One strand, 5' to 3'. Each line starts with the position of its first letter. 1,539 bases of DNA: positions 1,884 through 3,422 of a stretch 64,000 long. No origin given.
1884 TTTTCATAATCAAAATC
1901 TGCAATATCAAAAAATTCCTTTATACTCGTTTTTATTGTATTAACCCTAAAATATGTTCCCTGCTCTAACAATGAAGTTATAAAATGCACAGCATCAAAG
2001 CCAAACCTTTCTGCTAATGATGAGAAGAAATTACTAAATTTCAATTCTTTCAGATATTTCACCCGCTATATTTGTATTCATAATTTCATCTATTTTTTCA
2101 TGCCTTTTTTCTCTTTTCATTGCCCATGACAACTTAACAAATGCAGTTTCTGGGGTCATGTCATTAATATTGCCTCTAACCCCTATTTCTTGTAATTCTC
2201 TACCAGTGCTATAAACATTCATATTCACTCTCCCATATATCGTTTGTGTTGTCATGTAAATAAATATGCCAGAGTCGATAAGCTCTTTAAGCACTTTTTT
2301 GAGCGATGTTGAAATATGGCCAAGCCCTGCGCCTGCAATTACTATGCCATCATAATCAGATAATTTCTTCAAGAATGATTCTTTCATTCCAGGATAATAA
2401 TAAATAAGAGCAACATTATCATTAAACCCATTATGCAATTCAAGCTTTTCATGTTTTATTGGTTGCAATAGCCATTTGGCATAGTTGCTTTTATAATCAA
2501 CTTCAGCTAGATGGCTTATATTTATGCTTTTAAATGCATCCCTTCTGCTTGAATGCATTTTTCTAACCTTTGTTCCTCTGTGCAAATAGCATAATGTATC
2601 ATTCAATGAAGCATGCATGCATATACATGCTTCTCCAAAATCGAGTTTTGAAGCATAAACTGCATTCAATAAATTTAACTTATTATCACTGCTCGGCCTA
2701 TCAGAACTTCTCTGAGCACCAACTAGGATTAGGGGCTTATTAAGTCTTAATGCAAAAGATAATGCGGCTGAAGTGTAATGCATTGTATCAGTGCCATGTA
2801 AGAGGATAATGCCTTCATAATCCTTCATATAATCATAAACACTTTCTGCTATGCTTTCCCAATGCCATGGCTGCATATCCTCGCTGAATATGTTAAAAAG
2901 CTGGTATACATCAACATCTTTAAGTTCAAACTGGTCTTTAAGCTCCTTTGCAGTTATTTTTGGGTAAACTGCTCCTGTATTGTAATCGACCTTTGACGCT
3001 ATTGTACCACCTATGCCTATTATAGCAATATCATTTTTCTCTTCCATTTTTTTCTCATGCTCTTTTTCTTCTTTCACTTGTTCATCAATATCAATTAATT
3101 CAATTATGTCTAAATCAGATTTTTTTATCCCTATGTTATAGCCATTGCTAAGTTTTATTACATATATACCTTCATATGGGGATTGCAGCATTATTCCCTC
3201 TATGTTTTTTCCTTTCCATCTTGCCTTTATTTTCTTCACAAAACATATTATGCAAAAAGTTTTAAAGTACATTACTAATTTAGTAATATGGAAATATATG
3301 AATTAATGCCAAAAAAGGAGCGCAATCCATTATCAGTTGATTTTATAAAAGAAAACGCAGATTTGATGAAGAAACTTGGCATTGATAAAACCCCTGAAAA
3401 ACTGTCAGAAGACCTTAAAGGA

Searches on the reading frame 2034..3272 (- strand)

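Call 64: search_protein_families(library=pfam, proteins=[window:2034-3272:-], max_evalue=0.0001)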
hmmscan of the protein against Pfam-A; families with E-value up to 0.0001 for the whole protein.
window:2034-3272:- (412 aa): 3 families
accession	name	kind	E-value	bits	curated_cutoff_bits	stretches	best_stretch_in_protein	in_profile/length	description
PF00710.25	Asparaginase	-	9.8e-55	185.5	22.5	1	82-261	2-183/193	Asparaginase, N-terminal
PF17763.6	Asparaginase_C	-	7.8e-29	100.4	34.6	1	286-398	1-114/114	Glutaminase/Asparaginase C-terminal domain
PF18195.6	GatD_N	-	1.8e-08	34.1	25.7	1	14-60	6-54/54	GatD N-terminal domain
